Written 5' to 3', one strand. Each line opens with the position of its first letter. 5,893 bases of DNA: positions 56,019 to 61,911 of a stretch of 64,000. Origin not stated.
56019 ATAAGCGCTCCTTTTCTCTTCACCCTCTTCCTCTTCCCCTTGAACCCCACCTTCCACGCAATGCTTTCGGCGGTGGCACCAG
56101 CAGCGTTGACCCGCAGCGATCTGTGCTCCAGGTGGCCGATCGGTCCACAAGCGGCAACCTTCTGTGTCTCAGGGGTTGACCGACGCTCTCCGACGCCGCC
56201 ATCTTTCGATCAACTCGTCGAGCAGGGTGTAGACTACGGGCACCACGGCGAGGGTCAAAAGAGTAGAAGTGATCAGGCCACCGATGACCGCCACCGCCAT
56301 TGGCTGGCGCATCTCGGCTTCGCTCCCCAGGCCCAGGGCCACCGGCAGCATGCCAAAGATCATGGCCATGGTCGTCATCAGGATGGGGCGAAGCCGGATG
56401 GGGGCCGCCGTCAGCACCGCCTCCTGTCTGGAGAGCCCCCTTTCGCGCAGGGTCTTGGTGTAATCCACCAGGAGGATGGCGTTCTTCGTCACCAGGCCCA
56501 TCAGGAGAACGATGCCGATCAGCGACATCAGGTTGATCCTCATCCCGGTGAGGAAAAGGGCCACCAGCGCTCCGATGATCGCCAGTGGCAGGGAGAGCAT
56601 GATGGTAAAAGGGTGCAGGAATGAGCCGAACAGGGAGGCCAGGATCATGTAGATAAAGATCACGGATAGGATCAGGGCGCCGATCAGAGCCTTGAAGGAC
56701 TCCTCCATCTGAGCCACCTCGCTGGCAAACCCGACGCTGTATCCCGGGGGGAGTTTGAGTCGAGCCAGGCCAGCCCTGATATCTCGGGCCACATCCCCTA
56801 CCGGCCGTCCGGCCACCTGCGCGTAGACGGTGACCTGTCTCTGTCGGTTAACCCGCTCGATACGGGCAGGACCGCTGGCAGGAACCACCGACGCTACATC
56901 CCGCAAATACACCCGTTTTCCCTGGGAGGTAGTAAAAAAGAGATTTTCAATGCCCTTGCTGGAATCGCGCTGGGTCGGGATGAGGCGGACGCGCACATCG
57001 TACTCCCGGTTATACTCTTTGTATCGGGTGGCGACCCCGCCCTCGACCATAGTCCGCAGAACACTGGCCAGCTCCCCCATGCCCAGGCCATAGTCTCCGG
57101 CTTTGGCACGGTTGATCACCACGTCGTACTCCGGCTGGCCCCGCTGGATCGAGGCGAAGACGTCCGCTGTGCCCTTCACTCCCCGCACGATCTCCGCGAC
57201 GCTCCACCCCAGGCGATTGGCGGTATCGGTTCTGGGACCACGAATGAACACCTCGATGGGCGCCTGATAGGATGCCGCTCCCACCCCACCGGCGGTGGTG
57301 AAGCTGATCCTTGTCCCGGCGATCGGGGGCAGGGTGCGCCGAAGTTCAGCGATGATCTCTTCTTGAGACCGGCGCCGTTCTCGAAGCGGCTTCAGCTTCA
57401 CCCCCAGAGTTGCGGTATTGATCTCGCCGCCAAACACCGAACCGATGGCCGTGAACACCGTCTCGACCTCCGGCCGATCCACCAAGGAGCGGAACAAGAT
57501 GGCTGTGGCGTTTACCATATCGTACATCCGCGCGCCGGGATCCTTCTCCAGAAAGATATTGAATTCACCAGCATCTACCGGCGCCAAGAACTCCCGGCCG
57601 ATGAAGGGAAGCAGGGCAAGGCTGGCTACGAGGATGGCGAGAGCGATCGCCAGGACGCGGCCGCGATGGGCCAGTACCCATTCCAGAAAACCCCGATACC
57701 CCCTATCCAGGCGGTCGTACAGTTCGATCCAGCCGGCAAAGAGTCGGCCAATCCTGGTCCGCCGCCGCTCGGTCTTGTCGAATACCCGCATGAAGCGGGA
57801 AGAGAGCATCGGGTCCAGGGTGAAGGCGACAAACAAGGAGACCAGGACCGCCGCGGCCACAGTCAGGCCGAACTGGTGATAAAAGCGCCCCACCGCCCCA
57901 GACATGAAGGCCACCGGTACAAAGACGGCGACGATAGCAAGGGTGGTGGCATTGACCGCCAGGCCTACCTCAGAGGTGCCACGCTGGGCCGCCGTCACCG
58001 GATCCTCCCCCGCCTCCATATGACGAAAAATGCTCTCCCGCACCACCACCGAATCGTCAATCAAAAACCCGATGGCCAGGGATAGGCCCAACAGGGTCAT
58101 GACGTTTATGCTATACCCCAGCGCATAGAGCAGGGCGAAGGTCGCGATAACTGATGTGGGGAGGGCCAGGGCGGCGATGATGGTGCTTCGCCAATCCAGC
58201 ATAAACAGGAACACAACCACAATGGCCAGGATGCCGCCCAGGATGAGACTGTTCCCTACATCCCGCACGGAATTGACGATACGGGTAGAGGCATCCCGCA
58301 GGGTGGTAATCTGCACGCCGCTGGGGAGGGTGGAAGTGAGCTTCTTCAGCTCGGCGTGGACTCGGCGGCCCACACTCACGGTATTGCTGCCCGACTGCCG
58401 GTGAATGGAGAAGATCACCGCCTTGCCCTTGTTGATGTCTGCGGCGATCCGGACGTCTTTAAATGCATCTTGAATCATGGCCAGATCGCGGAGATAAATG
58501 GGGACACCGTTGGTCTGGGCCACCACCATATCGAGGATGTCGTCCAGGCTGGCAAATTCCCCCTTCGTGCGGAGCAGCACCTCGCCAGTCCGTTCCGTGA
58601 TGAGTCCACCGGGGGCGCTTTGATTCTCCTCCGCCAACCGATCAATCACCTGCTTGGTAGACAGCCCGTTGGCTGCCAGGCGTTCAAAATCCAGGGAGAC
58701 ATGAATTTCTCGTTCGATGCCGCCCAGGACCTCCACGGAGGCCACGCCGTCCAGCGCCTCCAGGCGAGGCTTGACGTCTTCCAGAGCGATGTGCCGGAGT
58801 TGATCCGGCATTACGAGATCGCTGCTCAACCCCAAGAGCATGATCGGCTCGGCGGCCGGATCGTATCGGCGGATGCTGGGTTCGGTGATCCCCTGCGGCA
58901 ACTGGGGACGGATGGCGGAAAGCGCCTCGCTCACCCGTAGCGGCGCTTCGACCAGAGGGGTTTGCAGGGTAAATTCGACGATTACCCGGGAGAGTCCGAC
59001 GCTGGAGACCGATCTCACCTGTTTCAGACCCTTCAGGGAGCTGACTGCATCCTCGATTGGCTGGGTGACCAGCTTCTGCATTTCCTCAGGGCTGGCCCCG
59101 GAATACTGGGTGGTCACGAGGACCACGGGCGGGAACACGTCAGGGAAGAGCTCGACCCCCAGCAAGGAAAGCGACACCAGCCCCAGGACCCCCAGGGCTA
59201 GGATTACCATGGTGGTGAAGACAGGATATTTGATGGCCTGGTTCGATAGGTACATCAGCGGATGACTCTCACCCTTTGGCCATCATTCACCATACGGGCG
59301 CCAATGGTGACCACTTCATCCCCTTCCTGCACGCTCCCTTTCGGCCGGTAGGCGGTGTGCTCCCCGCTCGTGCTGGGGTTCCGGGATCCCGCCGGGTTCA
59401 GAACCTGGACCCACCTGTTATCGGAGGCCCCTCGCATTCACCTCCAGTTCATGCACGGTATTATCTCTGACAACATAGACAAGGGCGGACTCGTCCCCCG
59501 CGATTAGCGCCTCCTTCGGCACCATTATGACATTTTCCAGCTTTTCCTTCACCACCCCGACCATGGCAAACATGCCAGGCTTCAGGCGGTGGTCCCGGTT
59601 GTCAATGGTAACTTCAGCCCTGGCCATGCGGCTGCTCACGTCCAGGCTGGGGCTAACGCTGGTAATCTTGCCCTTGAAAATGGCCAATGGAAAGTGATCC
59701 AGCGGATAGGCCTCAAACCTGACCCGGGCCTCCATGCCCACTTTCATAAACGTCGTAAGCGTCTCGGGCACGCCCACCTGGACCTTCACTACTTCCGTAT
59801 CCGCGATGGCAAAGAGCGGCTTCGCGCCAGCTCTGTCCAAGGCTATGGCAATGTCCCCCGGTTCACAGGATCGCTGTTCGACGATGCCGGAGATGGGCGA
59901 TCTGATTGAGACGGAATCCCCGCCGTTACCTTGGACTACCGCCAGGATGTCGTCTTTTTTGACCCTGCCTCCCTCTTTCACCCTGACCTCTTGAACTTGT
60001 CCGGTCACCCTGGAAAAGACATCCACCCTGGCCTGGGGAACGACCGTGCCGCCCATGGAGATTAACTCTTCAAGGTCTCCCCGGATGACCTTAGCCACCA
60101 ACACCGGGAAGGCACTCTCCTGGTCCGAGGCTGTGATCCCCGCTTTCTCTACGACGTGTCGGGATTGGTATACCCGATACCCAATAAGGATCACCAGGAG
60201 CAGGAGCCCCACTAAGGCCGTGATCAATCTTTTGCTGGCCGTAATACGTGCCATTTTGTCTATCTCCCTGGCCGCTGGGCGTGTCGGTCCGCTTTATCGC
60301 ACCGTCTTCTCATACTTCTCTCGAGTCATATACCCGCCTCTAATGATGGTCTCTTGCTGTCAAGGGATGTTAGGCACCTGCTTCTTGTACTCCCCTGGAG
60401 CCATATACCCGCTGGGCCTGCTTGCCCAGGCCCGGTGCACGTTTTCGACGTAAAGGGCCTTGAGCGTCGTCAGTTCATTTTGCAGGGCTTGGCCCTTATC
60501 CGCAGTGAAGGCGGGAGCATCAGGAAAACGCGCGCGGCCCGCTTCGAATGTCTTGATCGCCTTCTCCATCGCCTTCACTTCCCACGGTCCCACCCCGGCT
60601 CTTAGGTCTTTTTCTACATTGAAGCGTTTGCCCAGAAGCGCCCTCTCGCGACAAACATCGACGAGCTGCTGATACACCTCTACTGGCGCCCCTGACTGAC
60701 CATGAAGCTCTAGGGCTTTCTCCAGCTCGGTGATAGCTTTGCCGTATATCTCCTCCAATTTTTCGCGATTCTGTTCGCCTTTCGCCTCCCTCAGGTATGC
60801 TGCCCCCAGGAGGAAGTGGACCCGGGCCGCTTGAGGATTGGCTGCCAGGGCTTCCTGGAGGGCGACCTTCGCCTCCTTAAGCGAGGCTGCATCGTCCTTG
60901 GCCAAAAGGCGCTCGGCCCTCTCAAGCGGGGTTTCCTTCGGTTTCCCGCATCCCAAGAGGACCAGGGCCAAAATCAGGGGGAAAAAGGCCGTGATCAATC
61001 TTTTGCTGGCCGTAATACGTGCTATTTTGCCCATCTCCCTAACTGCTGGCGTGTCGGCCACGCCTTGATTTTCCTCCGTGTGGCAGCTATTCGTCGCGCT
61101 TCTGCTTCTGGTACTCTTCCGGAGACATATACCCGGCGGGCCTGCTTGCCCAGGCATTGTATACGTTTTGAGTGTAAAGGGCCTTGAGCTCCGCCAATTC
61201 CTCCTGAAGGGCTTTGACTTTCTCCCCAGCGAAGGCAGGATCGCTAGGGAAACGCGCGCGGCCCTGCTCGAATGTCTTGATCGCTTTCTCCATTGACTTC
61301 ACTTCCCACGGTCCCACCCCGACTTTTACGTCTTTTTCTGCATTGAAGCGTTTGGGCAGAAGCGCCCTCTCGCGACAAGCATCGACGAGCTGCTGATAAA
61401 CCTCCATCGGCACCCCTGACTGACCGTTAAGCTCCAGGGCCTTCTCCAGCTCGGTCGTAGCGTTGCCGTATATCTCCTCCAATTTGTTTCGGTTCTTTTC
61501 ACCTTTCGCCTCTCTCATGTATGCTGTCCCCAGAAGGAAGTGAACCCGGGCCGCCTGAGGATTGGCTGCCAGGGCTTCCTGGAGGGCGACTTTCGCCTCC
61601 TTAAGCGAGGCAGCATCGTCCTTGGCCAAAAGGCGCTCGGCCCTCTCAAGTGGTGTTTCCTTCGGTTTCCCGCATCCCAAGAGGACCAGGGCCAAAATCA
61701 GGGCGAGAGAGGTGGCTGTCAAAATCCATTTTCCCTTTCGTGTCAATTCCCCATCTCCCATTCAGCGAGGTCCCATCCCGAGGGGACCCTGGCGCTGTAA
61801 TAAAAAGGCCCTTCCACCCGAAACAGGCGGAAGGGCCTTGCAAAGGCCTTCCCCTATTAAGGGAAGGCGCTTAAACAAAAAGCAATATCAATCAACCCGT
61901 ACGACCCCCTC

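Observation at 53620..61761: Non-canonical RND module: TPR lipoproteins + hairpin-less adaptor + RND + periplasmic-domain/RcnA fusion, no outer-membrane factor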

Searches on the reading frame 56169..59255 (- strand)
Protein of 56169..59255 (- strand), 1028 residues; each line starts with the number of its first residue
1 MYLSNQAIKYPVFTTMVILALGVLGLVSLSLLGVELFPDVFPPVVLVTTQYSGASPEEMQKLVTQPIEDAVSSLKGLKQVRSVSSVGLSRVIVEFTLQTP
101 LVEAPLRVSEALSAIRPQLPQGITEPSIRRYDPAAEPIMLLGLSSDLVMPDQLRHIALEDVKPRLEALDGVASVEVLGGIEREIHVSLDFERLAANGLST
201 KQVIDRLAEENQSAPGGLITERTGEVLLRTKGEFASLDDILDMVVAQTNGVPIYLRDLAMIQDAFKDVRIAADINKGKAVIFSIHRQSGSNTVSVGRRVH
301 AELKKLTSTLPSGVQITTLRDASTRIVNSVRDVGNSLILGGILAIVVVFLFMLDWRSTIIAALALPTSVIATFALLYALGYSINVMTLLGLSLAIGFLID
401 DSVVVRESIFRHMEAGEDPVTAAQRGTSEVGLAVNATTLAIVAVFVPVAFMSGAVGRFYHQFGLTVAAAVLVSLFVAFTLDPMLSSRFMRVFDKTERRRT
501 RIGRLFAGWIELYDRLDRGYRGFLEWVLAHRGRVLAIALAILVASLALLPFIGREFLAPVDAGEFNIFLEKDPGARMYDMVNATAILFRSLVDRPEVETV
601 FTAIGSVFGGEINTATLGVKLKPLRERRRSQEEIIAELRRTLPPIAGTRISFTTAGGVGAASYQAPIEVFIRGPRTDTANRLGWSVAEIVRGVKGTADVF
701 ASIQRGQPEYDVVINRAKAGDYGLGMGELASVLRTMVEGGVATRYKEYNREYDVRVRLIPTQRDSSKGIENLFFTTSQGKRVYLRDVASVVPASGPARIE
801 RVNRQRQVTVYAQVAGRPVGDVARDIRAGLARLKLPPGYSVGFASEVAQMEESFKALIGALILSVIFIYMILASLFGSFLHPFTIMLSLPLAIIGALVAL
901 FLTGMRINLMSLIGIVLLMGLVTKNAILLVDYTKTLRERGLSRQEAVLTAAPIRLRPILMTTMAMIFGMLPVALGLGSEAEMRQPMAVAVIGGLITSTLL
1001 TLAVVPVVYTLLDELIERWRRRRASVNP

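Call 4: search_protein_families(library=pfam, proteins=[window:56169-59255:-], max_evalue=0.01)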
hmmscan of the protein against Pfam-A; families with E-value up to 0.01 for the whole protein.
window:56169-59255:- (1028 aa): 3 families
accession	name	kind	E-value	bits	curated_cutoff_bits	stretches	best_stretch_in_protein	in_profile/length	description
PF00873.25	ACR_tran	-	1.5e-274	913.9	28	1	4-1012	2-1020/1021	AcrB/AcrD/AcrF family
PF03176.21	MMPL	-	6.5e-11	42.2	20.5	2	257-507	63-317/333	MMPL family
PF02355.23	SecD_SecF_C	-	6.4e-05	22.9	20.5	1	331-480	30-182/189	Protein export membrane protein SecD/SecF, C-terminal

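Call 5: search_protein_families(library=ncbifam, proteins=[window:56169-59255:-], max_evalue=0.01)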
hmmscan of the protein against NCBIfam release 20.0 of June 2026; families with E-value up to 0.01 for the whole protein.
window:56169-59255:- (1028 aa): 19 families
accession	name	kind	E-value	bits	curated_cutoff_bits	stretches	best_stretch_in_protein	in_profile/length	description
NF033617.1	RND_permease_2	subfamily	6.5e-249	828.8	1250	1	5-1013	2-1008/1009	multidrug efflux RND transporter permease subunit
NF000282.2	RND_permease_1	subfamily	4e-180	601.1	1250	1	8-1012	5-1027/1029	multidrug efflux RND transporter permease subunit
NF007905.0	PRK10614.1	equivalog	2.6e-175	584.9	1774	1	8-1024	8-1020/1025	multidrug efflux RND transporter permease subunit MdtC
NF007798.0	PRK10503.1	equivalog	8.6e-167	556.6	1584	1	6-1024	15-1034/1040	MdtB/MuxB family multidrug efflux RND transporter permease subunit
TIGR00915.1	2A0602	subfamily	2e-156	522.6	940.35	1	5-1021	3-1037/1050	efflux RND transporter permease subunit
TIGR00914.1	2A0601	subfamily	1e-150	503.6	701.45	1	6-1013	8-1036/1051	CusA/CzcA family heavy metal efflux RND transporter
NF007133.0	PRK09579.1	equivalog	4.9e-139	464.7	1763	1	1-1014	1-1004/1017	multidrug efflux RND transporter permease subunit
NF000037.1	RND_perm_OqxB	exception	1.6e-114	383.8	2200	1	3-1019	3-1041/1050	multidrug efflux RND transporter permease subunit OqxB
NF007842.1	PRK10555.1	equivalog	1.8e-113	380.4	1854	1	5-1012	3-1026/1036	multidrug efflux RND transporter permease AcrD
NF007131.0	PRK09577.1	equivalog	2.2e-112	376.6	1768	1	8-1026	6-1036/1045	multidrug efflux RND transporter permease subunit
NF011706.2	PRK15127.1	equivalog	5.8e-98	329.1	2150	1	5-1012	3-1029/1049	multidrug efflux RND transporter permease subunit AcrB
TIGR00916.1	2A0604s01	subfamily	3.2e-14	53.1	148.6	2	284-475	37-228/231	SecD/SecF family protein translocase subunit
TIGR00921.1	2A067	subfamily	2.7e-12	45.6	351.9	2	280-484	529-730/733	hydrophobe/amphiphile efflux-3 (HAE3) family transporter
TIGR01129.1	secD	equivalog_domain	6.6e-10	38.7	244.4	1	295-477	206-393/397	protein translocase subunit SecD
NF009583.0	PRK13024.1-3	subfamily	2.9e-09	35.5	721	1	343-548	289-480/755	protein translocase subunit SecDF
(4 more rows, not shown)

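Call 37: search_solved_structures(query=window:56169-59255:-, max_evalue=1e-20)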
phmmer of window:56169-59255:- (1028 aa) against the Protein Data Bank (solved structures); distinct sequences matched with E-value up to 1e-20: 80 (the best 60 are shown).
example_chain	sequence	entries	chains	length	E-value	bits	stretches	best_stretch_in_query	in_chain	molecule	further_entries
9lyq_B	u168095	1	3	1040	1.2e-145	490.2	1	8-1023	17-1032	Multidrug resistance protein MdtB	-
8zxs_A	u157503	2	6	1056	3.3e-119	402.7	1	7-1019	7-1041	Efflux pump membrane transporter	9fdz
7cz9_A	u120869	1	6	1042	7e-119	401.7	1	7-1018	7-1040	Efflux pump membrane transporter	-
8yr0_A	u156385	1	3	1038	1.7e-114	387.1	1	8-1014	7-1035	Cation/multidrug efflux pump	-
7wlv_A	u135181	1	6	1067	2.2e-113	383.5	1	4-1014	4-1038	Efflux pump membrane transporter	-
8gjj_B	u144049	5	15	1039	7.6e-111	375.1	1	7-1026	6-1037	Efflux pump membrane transporter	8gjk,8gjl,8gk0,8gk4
5t0o_A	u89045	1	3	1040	7.7e-107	361.8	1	7-1026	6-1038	CmeB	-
5lq3_A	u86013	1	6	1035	3.5e-106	359.6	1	7-1019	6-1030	CmeB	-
7b8p_A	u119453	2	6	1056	5e-105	355.8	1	3-1018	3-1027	Efflux pump membrane transporter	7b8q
6ows_A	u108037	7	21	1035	7.7e-105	355.2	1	7-1018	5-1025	Efflux pump membrane transporter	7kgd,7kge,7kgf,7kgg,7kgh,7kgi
9qpr_C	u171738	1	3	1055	1.2e-103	351.3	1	4-1023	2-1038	Multidrug resistance protein MdtF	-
9qps_A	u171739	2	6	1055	1.8e-103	350.7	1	4-1023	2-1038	Multidrug resistance protein MdtF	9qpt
9lyj_C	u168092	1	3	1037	4.3e-103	349.4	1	4-1021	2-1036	Multidrug resistance protein MdtF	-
7m4p_A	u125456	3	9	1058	2.9e-101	343.3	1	8-1014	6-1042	Efflux pump membrane transporter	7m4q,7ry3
22xk_B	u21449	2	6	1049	3.2e-101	343.2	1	8-1025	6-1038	MexBYB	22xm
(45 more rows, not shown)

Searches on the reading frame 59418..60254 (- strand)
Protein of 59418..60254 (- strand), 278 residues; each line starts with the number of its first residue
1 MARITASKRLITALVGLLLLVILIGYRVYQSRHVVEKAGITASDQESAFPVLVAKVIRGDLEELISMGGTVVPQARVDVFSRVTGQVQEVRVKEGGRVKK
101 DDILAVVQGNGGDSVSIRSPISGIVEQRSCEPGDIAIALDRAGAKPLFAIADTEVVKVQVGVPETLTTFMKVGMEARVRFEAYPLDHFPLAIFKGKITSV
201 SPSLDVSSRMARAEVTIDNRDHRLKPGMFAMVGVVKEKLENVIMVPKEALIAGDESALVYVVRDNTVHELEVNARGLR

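Call 4: search_protein_families(library=pfam, proteins=[window:59418-60254:-], max_evalue=0.01)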
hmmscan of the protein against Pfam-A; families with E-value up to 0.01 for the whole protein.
window:59418-60254:- (278 aa): 4 families
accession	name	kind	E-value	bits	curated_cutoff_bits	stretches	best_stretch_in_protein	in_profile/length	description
PF16576.10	HlyD_D23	-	6.6e-23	81.6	30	1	113-230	107-214/214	Barrel-sandwich domain of CusB or HlyD membrane-fusion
PF13437.12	HlyD_3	-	2.4e-13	51.2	22.2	1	117-227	2-106/106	HlyD family secretion protein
PF13533.13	Biotin_lipoyl_2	-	1.8e-05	24.9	29.8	1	79-106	3-30/32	Biotin-lipoyl like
PF00364.28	Biotin_lipoyl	-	0.00092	19.4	22.1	1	85-127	15-55/73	Biotin-requiring enzyme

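Call 5: search_protein_families(library=ncbifam, proteins=[window:59418-60254:-], max_evalue=0.01)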
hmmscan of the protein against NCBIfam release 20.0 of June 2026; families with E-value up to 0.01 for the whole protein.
window:59418-60254:- (278 aa): 19 families
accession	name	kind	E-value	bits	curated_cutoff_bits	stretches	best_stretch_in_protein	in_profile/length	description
TIGR01730.1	RND_mfp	subfamily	4.8e-36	124.3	94.9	2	116-273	136-284/322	efflux RND transporter periplasmic adaptor subunit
TIGR00999.1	8a0102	subfamily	1.4e-23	83.4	319.3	1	110-272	88-240/271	CzcB/NccB family metal efflux transporter periplasmic adaptor subunit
NF045680.1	DiMtlExpIhpB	equivalog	1.3e-17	63.8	450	1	48-272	68-284/326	divalent metal ion exporter adaptor subunit IhpB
NF008589.1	PRK11556.1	equivalog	4.5e-14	52.1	391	2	117-267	195-344/392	MdtA/MuxA family multidrug efflux RND transporter periplasmic adaptor subunit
TIGR00998.1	8a0101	subfamily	5.2e-13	48.6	390.8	1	116-203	206-284/334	EmrA/EmrK family multidrug efflux transporter periplasmic adaptor subunit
NF008606.0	PRK11578.1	equivalog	3.7e-12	46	342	2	54-108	39-93/371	macrolide transporter subunit MacA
NF007303.0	PRK09783.1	subfamily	1.2e-10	40.4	390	1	116-264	216-353/414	copper/silver efflux system membrane fusion protein CusB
TIGR01843.1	type_I_hlyD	subfamily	1e-09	37.9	208.65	1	115-234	271-396/422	HlyD family type I secretion periplasmic adaptor subunit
NF045904.1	RND-peri-MexE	equivalog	4.6e-08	32.4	714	1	42-106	29-93/390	multidrug efflux RND transporter periplasmic adaptor subunit MexE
NF033138.2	RND-peri-MexC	equivalog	6.2e-06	25.6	625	0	216-269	275-329/375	MexC family multidrug efflux RND transporter periplasmic adaptor subunit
NF000272.2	OqxA_adapt_sub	exception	7.6e-05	21.8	835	0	194-264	261-331/391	multidrug efflux RND transporter periplasmic adaptor subunit OqxA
NF005239.0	PRK06748.1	subfamily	0.0001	22.4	111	1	79-136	8-65/84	hypothetical protein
NF011715.0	PRK15136.1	equivalog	0.00033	19.4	563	0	116-198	217-290/390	multidrug efflux MFS transporter periplasmic adaptor subunit EmrA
NF007132.1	PRK09578.1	equivalog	0.00096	18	512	1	216-277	280-342/396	MexX/AxyX family multidrug efflux RND transporter periplasmic adaptor subunit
NF038010.1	ABC_adapt_DarC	equivalog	0.001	17.8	450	0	4-105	8-101/417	darobactin export ABC transporter periplasmic adaptor subunit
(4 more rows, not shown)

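Call 11: find_related_loci(query=window:59418-60254:-, collection=genome_contigs, flank=10000)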
Query window:59418-60254:- (278 aa) in genome_contigs; peptide patterns used: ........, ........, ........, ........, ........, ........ (x = any residue, [..] = any of these).
223 stretches matched a pattern; 1 encode a relative of the query (tblastn E <= 1e-3); 1 distinct loci.
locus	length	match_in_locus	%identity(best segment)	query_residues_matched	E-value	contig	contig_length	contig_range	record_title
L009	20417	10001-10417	30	121-246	3e-6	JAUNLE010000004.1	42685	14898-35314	MAG: Coriobacteriia bacterium isolate S30M_St_1 NODE_389_length_42685_cov_5.876331, whole genome shotgun sequence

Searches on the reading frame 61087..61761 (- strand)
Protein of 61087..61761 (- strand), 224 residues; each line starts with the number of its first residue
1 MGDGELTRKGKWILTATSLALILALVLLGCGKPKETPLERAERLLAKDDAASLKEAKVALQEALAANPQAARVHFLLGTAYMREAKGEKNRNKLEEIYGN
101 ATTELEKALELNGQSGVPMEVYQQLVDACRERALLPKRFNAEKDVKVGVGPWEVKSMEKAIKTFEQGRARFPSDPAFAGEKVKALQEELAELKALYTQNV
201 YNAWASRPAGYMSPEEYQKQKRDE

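Call 4: search_protein_families(library=pfam, proteins=[window:61087-61761:-], max_evalue=0.01)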
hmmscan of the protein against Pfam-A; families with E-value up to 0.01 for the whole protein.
window:61087-61761:- (224 aa): 5 families
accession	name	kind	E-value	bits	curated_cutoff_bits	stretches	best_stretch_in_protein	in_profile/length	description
PF13428.12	TPR_14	-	5.7e-06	27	23.5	0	45-79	9-43/44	Tetratricopeptide repeat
PF13414.12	TPR_11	-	2.1e-05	24.6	26.8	1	53-83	10-40/42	TPR repeat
PF13432.12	TPR_16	-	0.00098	20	32.7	0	54-84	14-44/65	Tetratricopeptide repeat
PF14559.12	TPR_19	-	0.0017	19.1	25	1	53-84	7-38/68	Tetratricopeptide repeat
PF07719.23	TPR_2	-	0.0031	18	27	0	54-69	18-33/34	Tetratricopeptide repeat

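Call 5: search_protein_families(library=ncbifam, proteins=[window:61087-61761:-], max_evalue=0.01)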
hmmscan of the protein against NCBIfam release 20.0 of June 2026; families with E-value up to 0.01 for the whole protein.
window:61087-61761:- (224 aa): 5 families
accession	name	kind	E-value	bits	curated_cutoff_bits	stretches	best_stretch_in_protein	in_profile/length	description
TIGR02917.1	PEP_TPR_lipo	equivalog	9.4e-07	27.1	312.2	1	18-168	5-152/899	XrtA/PEP-CTERM system TPR-repeat protein PrsT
TIGR02521.1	type_IV_pilW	equivalog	0.0027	17.3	154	1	52-91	46-85/234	type IV pilus biogenesis/stability protein PilW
NF040959.1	MamA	equivalog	0.004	16.6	200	0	53-90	121-158/204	magnetosome protein MamA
NF038257.2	exopoly_VpsP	subfamily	0.0043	16.7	125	1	47-111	44-113/213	VpsP family polysaccharide biosynthesis protein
NF008756.0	PRK11788.1-4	equivalog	0.0086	15.1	474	0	51-102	194-245/389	lipopolysaccharide assembly protein LapB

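Call 17: search_protein_families(library=pfam, proteins=[window:61090-61674:-], max_evalue=10)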
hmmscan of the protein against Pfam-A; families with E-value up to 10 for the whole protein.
seq(195 aa): 11 families
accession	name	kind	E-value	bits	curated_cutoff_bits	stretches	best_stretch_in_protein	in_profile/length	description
PF13428.12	TPR_14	-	8.9e-06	26.3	23.5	2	17-50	10-43/44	Tetratricopeptide repeat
PF13414.12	TPR_11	-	1.4e-05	25.2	26.8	1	24-54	10-40/42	TPR repeat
PF14559.12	TPR_19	-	1.5e-05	25.6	25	1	24-55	7-38/68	Tetratricopeptide repeat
PF13432.12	TPR_16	-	0.00056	20.7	32.7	1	25-55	14-44/65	Tetratricopeptide repeat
PF07719.23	TPR_2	-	0.0018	18.7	27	0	25-40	18-33/34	Tetratricopeptide repeat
PF00515.34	TPR_1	-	0.011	16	27.8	0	25-40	18-33/34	Tetratricopeptide repeat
PF13181.12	TPR_8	-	0.017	15.7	25.7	0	24-40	17-33/34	Tetratricopeptide repeat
PF23914.1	TPR_CcmH_CycH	-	0.018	15.3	42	1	8-57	87-136/158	Cytochrome c-type biogenesis protein H TPR domain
PF13431.12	TPR_17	-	0.031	15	24.4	1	31-61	2-25/34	Tetratricopeptide repeat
PF06552.18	TOM20_plant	-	0.073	13.3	20.6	1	22-83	49-110/187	Plant specific mitochondrial import receptor subunit TOM20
PF09851.14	SHOCT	-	0.19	12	27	1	181-194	13-26/28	Short C-terminal domain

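Call 87: search_solved_structures(query=window:61087-61761:-, max_evalue=1)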
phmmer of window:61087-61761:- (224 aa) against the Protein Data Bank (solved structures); distinct sequences matched with E-value up to 1: 4.
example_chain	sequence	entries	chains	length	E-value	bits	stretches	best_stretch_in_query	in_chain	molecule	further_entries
2fo7_A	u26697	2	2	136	0.025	17.4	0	55-85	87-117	SYNTHETIC CONSENSUS TPR PROTEIN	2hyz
8ch0_A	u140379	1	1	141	0.029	17.2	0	55-85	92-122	Consensus tetratricopeptide repeat protein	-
2ho1_A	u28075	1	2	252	0.14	15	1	52-189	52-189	Type 4 fimbrial biogenesis protein PilF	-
2fi7_A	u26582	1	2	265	0.15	14.9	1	52-189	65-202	type 4 fimbrial biogenesis protein PilF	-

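Call 88: search_protein_families(library=padloc, proteins=[window:61087-61761:-], max_evalue=0.01)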
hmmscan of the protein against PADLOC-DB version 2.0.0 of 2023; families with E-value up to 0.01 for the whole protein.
window:61087-61761:- (224 aa): 0 families
